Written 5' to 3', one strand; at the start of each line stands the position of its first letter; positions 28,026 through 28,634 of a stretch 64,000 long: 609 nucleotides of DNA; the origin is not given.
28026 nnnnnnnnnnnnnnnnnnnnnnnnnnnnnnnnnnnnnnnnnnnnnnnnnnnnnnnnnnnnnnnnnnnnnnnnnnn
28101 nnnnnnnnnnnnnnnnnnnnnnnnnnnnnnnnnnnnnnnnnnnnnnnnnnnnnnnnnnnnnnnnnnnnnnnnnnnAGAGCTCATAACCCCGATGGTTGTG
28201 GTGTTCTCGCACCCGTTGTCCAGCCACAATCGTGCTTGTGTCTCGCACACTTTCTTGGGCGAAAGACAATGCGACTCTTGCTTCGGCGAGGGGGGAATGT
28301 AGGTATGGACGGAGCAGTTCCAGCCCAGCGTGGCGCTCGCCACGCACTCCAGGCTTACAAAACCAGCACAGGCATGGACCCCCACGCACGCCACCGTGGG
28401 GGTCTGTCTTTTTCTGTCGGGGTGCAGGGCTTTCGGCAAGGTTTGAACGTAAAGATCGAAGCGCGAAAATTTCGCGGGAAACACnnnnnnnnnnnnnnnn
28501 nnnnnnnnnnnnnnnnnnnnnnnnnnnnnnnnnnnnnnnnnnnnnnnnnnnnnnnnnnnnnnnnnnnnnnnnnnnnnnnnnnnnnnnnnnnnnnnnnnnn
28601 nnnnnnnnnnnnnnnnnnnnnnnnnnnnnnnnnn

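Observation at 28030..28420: Second GC-rich non-coding stretch ending in a strong terminator, lying between two copies of a palindrome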

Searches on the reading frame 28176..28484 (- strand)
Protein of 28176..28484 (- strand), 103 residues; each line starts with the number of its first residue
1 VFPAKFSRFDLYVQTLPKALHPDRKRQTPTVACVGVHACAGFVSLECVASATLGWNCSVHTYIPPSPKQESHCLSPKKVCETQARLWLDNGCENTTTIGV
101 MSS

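Call 88: find_homologous_proteins(query=window:28176-28484:-, max_evalue=1)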
Query window:28176-28484:-: no candidate shares three 5-residue words with the query. No homologue found.
